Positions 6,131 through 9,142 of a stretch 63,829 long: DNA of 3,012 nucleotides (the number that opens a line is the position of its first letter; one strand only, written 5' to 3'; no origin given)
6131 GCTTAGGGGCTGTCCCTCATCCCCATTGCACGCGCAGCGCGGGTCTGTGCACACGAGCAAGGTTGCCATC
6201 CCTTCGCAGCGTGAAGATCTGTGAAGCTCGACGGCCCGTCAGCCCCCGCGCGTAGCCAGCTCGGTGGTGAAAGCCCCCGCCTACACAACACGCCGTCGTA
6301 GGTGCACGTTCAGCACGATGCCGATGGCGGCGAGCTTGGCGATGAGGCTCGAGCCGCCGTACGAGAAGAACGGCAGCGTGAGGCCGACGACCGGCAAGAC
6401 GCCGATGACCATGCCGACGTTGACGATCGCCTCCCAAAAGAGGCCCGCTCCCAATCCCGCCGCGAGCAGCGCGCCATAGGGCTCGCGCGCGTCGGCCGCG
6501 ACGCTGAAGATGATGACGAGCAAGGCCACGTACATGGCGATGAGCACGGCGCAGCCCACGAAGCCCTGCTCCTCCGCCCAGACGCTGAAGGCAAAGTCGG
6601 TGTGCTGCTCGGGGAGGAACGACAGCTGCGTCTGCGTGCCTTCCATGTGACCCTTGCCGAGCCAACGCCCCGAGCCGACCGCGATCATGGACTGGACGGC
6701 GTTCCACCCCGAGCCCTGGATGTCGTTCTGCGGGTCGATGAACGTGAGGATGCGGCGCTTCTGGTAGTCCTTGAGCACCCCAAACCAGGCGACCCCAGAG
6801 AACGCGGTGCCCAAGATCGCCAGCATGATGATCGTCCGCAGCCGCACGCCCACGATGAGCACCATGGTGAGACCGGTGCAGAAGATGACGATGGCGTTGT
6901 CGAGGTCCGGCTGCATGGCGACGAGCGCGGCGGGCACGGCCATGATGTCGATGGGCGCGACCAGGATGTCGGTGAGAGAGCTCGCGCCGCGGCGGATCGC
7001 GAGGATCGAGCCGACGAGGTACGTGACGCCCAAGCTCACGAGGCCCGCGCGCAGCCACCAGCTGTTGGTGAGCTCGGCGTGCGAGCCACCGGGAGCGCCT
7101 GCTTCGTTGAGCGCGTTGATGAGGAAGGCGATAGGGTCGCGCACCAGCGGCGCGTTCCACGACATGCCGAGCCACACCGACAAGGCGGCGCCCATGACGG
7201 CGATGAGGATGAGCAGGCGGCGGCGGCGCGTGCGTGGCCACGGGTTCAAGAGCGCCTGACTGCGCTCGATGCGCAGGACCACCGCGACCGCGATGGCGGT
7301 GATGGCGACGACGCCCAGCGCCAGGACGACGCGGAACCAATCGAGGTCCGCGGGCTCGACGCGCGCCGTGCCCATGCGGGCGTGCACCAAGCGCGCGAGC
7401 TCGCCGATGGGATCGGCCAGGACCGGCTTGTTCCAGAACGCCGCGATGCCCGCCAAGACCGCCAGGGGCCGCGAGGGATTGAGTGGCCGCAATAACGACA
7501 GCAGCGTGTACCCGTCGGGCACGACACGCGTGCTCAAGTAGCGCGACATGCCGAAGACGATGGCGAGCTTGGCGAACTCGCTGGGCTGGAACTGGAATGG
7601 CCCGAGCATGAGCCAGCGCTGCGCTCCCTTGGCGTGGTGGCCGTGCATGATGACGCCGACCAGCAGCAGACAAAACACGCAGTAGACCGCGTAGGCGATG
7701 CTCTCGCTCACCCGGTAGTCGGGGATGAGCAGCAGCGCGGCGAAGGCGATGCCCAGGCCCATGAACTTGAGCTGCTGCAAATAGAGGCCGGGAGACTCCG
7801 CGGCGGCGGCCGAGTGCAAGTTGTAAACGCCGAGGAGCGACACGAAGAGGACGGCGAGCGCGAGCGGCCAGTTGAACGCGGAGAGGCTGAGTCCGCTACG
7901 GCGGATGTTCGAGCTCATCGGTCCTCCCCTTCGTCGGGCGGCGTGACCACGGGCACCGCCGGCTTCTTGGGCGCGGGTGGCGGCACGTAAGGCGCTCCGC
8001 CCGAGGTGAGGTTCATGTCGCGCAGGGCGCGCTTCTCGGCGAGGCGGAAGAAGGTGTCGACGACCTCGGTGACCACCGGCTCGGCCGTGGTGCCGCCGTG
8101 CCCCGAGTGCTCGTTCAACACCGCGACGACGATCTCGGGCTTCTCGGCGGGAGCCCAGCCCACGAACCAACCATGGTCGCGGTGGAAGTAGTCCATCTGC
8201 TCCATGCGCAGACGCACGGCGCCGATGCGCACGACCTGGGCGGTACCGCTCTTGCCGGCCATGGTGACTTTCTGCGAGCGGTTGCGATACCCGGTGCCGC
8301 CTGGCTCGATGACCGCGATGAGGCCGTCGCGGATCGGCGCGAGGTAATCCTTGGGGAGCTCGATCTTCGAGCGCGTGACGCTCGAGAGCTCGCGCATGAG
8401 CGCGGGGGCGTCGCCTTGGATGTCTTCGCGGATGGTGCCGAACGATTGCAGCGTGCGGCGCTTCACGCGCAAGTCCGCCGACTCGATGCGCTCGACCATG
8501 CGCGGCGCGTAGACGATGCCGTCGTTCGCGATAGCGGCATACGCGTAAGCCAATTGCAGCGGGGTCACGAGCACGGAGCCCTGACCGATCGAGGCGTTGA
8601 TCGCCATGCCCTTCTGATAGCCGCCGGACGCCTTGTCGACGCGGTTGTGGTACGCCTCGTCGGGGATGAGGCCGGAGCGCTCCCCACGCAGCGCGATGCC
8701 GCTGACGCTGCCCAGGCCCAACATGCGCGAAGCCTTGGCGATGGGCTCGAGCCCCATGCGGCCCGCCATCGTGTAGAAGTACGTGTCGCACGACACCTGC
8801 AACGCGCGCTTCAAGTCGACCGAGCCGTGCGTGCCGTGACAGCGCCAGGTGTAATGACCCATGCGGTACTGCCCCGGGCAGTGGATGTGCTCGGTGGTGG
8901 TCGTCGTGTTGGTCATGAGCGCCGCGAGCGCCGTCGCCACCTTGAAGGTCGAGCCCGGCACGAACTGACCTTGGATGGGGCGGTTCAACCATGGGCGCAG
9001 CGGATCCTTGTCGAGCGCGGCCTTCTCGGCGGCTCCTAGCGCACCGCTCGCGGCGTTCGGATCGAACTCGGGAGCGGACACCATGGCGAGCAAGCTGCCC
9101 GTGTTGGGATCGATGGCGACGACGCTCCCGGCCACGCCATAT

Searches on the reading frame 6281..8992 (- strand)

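Call 84: search_protein_families(library=pfam, proteins=[window:6281-8992:-], max_evalue=0.00001)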
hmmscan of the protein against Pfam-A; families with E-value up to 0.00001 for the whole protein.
window:6281-8992:- (903 aa): 1 family
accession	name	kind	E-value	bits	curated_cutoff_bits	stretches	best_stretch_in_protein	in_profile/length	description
PF01098.24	FTSW_RODA_SPOVE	-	3.5e-88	296.4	26.4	2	654-900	110-354/356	Cell cycle protein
